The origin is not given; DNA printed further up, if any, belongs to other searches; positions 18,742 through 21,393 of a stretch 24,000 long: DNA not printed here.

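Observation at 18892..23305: OFOR operon whose gamma and delta subunits are fused around a GltD/NfnB-like NAD(P)H flavoprotein: a candidate ferredoxin-independent 2-oxoacid:NAD(P)+ oxidoreductase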

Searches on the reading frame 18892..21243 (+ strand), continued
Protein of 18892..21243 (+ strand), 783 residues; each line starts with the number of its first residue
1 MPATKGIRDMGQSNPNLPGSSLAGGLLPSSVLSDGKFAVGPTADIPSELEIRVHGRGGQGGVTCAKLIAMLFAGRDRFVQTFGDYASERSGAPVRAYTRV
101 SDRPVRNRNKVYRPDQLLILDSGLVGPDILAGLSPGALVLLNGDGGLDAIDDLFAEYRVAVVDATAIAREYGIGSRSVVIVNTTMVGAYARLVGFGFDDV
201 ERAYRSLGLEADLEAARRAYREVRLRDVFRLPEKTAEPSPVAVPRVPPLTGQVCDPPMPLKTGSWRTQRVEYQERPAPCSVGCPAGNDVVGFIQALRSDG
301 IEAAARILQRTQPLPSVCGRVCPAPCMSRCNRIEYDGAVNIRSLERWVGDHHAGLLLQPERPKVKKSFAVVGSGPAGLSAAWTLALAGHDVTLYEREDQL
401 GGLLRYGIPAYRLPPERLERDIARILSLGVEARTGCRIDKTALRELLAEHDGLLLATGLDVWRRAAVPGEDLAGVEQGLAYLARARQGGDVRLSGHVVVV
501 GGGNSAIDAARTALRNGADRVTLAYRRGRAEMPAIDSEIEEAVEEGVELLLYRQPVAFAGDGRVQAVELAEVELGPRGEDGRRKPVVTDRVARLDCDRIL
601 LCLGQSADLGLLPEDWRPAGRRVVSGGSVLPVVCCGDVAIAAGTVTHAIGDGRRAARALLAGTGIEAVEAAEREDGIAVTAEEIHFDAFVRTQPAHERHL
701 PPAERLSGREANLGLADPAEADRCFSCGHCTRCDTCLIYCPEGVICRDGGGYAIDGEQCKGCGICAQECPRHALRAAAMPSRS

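Call 31: find_related_loci(query=A1, collection=genome_contigs, flank=8000)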
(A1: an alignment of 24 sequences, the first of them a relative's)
Query A1 (774 aa) in genome_contigs; peptide patterns used: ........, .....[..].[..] (x = any residue, [..] = any of these).
600 stretches matched a pattern (row limit reached: there are more); 487 encode a relative of the query (tblastn E <= 1e-3); the best 80 are kept; 80 distinct loci.
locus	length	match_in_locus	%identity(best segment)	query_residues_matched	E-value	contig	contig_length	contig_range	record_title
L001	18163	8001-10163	56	40-765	0e+0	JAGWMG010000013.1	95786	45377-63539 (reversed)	MAG: Alphaproteobacteria bacterium isolate REEB202 contig-150_267, whole genome shotgun sequence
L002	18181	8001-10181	56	40-765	0e+0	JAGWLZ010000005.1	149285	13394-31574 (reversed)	MAG: Alphaproteobacteria bacterium isolate REEB197 contig-150_93, whole genome shotgun sequence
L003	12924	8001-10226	52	35-773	0e+0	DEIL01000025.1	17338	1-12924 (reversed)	MAG TPA_asm: Desulfobulbaceae bacterium UBA2775 UBA2775_contig_20197, whole genome shotgun sequence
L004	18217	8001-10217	54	36-769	0e+0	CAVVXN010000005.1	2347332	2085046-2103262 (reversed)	MAG: uncultured Planctomycetota bacterium isolate MFD05442.bin.2.37 genome assembly, contig: contig_5049, whole genome s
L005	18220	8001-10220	54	20-765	0e+0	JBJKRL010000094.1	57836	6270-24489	MAG: Desulfocapsaceae bacterium isolate Bin_58 S1Ck127_2892275_flag_0_multi_13.0000_len_57836, whole genome shotgun sequ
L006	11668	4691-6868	49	32-765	2e-169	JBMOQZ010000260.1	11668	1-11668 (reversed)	MAG: Myxococcota bacterium isolate Betzabe_MAG167 MAG167_260, whole genome shotgun sequence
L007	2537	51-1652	52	237-765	1e-174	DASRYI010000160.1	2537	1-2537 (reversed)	MAG TPA_asm: Candidatus Krumholzibacteriia bacterium isolate SMAG_U13222 k141_151661, whole genome shotgun sequence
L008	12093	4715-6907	42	40-762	7e-141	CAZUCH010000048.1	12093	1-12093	MAG TPA_asm: uncultured Planctomycetales bacterium isolate binchicken_co86_161 genome assembly, contig: NODE_1809_length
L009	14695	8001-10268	35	39-766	2e-133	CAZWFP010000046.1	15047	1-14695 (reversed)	MAG TPA_asm: uncultured Planctomycetaceae bacterium isolate binchicken_co30_91 genome assembly, contig: NODE_2770_length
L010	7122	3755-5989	34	40-765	4e-117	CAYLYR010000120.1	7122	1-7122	MAG TPA_asm: uncultured Melioribacter sp. isolate SRP163575_co1_389 genome assembly, contig: NODE_22985_length_7122_cov_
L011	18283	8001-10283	34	31-766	6e-112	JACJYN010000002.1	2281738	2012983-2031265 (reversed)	MAG: Lewinellaceae bacterium isolate HK-STAS-BACT-39 HK-STAS-BACT-39_2, whole genome shotgun sequence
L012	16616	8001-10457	38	40-765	8e-141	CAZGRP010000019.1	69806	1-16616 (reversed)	MAG TPA_asm: uncultured Cytophagia bacterium isolate SRP216583_co2_59 genome assembly, contig: NODE_152_length_69806_cov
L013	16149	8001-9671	39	236-770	2e-99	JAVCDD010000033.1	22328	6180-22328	MAG: Candidatus Hatepunaea meridiana isolate MAG_3300035698_979 Ga0374944_591140, whole genome shotgun sequence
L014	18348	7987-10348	41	37-765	7e-96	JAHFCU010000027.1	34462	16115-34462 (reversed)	MAG: Gemmatimonadetes bacterium isolate nzgw229 NODE_1741_length_34463_cov_9.887368, whole genome shotgun sequence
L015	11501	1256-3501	38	41-765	2e-102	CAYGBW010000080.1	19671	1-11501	MAG TPA_asm: uncultured Thermodesulfobacteriota bacterium isolate ERP108616_co1_403 genome assembly, contig: k119_854836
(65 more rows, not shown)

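Call 44: find_encoding_contigs(protein=P0052, flank=9000, max_places=1)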
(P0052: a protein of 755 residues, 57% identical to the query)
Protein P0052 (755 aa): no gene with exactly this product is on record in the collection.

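Call 45: find_encoding_contigs(protein=P0091, flank=9000, max_places=1)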
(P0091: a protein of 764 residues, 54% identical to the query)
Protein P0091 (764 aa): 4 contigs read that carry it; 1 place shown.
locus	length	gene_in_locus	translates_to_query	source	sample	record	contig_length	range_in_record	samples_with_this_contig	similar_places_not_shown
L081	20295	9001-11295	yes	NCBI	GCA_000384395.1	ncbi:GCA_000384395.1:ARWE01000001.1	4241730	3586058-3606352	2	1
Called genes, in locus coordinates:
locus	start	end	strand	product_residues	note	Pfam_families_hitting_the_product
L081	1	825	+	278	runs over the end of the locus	PF00005:ABC_tran, PF13304:AAA_21 (faint)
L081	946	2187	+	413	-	PF00501:AMP-binding, PF14535:AMP-binding_C_2 (weak)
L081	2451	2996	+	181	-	PF19620:DUF6125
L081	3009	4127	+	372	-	PF02515:CoA_transf_3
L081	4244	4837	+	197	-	PF01558:POR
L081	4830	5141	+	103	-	PF12838:Fer4_7 (faint), PF12837:Fer4_6, PF00037:Fer4 (weak)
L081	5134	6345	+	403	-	PF01855:POR_N, PF02780:Transketolase_C (weak), PF17147:PFOR_II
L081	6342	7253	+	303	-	PF02775:TPP_enzyme_C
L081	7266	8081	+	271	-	PF00378:ECH_1, PF16113:ECH_2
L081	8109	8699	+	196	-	PF13560:HTH_31 (weak), PF01381:HTH_3 (weak), PF12844:HTH_19 (faint), PF07883:Cupin_2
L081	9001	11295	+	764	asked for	PF01558:POR, PF14691:Fer4_20, PF00890:FAD_binding_2 (weak), PF01266:DAO, PF03486:HI0933_like (weak), PF07992:Pyr_redox_2, PF12831:FAD_oxidored (weak), PF13450:NAD_binding_8, +6 more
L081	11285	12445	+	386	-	PF01855:POR_N, PF17147:PFOR_II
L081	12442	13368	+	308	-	PF02775:TPP_enzyme_C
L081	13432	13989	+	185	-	PF12844:HTH_19 (weak), PF13560:HTH_31, PF01381:HTH_3, PF07883:Cupin_2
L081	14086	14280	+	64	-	-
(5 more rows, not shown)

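Call 46: find_encoding_contigs(protein=P0048, flank=9000, max_places=1)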
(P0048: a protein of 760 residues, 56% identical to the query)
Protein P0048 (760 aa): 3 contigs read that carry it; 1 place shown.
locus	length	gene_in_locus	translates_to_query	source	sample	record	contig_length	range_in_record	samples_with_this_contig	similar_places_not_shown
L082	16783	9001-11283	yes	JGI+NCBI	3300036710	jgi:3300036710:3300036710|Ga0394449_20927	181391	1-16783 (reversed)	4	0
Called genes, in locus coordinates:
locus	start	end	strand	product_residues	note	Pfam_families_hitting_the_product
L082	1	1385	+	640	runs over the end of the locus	PF08298:AAA_PrkA, PF06798:PrkA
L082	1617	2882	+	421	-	PF04285:DUF444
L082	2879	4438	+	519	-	PF04293:SpoVR, PF24755:SpoVR_C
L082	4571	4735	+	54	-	-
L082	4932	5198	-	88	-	-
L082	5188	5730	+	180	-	PF13628:DUF4142, PF03713:DUF305 (faint)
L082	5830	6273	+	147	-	PF09537:DUF2383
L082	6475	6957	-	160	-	PF04972:BON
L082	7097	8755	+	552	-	PF28550:DUF8436, PF07992:Pyr_redox_2 (faint), PF00890:FAD_binding_2 (faint), PF01134:GIDA (faint), PF03486:HI0933_like (faint), PF13738:Pyr_redox_3 (faint), PF01266:DAO, PF21688:FAD-depend_C, +1 more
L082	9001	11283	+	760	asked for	PF01558:POR, PF14691:Fer4_20, PF01266:DAO (weak), PF07992:Pyr_redox_2, PF12831:FAD_oxidored (weak), PF13450:NAD_binding_8, PF12838:Fer4_7 (weak), PF13187:Fer4_9 (weak), +3 more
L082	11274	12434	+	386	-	PF01855:POR_N, PF02780:Transketolase_C (weak), PF17147:PFOR_II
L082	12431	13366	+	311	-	PF02775:TPP_enzyme_C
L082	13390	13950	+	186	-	PF12844:HTH_19 (weak), PF13560:HTH_31, PF01381:HTH_3, PF07883:Cupin_2, PF02311:AraC_binding (weak), PF05899:Cupin_3 (faint)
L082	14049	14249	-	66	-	PF13495:Phage_int_SAM_4 (weak)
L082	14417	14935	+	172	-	-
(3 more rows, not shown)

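Call 47: find_encoding_contigs(protein=P0120, flank=9000, max_places=1)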
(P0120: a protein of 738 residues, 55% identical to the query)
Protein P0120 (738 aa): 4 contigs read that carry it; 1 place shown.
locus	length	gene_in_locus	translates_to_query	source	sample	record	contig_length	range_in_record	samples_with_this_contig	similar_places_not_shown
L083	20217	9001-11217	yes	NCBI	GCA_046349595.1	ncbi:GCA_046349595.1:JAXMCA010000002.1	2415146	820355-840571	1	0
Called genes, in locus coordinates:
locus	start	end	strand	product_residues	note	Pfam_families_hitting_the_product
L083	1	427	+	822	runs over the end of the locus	PF00246:Peptidase_M14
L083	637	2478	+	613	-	PF23657:DUF7151 (faint)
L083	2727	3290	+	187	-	-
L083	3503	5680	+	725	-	PF27167:HTH_GRAD, PF03449:GreA_GreB_N, PF01272:GreA_GreB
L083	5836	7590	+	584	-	-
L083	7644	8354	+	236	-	PF00561:Abhydrolase_1, PF12146:Hydrolase_4, PF12697:Abhydrolase_6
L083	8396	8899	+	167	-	PF13432:TPR_16 (faint), PF07719:TPR_2 (faint)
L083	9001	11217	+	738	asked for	PF01558:POR, PF14691:Fer4_20, PF00070:Pyr_redox (faint), PF00890:FAD_binding_2 (weak), PF07992:Pyr_redox_2, PF12831:FAD_oxidored (weak), PF13450:NAD_binding_8, PF13187:Fer4_9 (weak), +2 more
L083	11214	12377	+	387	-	PF01855:POR_N, PF17147:PFOR_II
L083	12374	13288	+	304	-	PF02775:TPP_enzyme_C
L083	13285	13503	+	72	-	-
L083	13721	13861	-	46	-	-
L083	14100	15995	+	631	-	-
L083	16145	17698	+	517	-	PF03372:Exo_endo_phos (faint)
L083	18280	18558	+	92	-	PF00076:RRM_1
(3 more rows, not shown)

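Call 48: find_encoding_contigs(protein=P0066, flank=9000, max_places=1)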
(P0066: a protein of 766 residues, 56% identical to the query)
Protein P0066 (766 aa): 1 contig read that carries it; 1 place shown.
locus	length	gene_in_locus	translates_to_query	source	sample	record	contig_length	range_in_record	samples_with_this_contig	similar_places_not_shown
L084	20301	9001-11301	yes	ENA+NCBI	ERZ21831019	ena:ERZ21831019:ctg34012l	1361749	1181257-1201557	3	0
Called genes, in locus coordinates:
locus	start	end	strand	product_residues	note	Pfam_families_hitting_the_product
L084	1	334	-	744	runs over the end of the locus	PF08447:PAS_3 (weak), PF01590:GAF, PF13185:GAF_2, PF00989:PAS (faint), PF13188:PAS_8 (faint), PF13426:PAS_9 (weak), PF08448:PAS_4, PF00990:GGDEF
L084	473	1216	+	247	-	-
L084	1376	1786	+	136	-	-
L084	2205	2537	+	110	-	-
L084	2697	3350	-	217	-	PF04337:DUF480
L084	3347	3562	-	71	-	-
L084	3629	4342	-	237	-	PF00392:GntR, PF07729:FCD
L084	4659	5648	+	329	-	PF03480:DctP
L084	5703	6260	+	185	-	PF04290:DctQ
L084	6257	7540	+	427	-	PF06808:DctM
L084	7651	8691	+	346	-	PF08240:ADH_N, PF16912:Glu_dehyd_C, PF00107:ADH_zinc_N, PF13602:ADH_zinc_N_2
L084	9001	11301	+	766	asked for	PF01558:POR, PF14691:Fer4_20, PF01266:DAO (weak), PF07992:Pyr_redox_2, PF12831:FAD_oxidored (weak), PF13450:NAD_binding_8, PF12838:Fer4_7 (weak), PF00037:Fer4 (weak), +5 more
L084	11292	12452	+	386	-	PF01855:POR_N, PF17147:PFOR_II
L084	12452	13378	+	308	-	PF02775:TPP_enzyme_C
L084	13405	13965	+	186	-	PF12844:HTH_19 (faint), PF13560:HTH_31, PF01381:HTH_3, PF07883:Cupin_2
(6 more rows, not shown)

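Call 69: predict_structure(alignment_id=A1)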
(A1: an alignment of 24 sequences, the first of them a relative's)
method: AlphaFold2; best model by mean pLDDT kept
length: 774 residues; sequences in the alignment: 24
mean_pLDDT: 76.3   pTM: 0.63
mean pLDDT of the five models: 76.3, 76.0, 72.9, 69.9, 67.0
residues with pLDDT >= 90: 219; 70-90: 337; 50-70: 104; < 50: 114
segments of 3 or more residues with pLDDT < 50: 1-33, 77-82, 223-258, 722-739, 741-743, 752-755, 770-774
pLDDT, mean of each block of 10 residues (from residue 1): 29 29 30 61 75 73 81 57 67 71 79 76 82 82 77 88 64 84 90 83 90 84 45 34 34 44 68 86 86 89 86 82 85 89 80 92 94 95 94 90 91 93 92 93 86 83 93 85 90 90 93 93 81 93 95 96 86 81 97 80 86 86 85 75 89 63 61 69 84 84 85 71 41 42 50 49 52 41
secondary structure, 60 per line:
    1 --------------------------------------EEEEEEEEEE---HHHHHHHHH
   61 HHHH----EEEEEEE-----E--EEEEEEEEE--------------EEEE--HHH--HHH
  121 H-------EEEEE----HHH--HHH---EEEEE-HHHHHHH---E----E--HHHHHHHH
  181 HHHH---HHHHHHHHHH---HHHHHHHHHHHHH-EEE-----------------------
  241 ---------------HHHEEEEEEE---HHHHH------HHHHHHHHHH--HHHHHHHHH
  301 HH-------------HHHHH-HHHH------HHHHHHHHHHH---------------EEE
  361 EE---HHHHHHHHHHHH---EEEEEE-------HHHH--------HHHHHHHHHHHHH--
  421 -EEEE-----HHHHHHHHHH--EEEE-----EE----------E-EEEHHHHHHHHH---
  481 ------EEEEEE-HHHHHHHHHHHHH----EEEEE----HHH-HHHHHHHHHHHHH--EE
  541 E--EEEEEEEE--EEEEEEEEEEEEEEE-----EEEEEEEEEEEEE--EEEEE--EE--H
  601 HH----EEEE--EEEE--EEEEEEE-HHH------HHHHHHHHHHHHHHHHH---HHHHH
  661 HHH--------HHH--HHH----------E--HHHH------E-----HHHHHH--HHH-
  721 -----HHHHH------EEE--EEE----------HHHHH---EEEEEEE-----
elements in order (helices of 4 or more, strands of 3 or more residues): E39-48 H52-64 E69-75 E84-92 E107-110 H118-121 E129-133 E149-153 H155-161 H173-184 H188-197 H201-213 E215-217 E259-265 H269-273 H280-289 H292-302 H316-320 H322-325 H332-342 E358-362 H366-377 E381-386 H394-397 H406-418 E422-425 H431-440 E443-446 E466-468 H469-477 E487-492 H494-506 E511-515 H524-536 E539-541 E544-551 E554-568 E574-586 E589-593 E607-610 E613-616 E619-625 H636-652 H656-663 H693-696 H709-714 H726-730 E737-739 E742-744 H755-759 E763-769
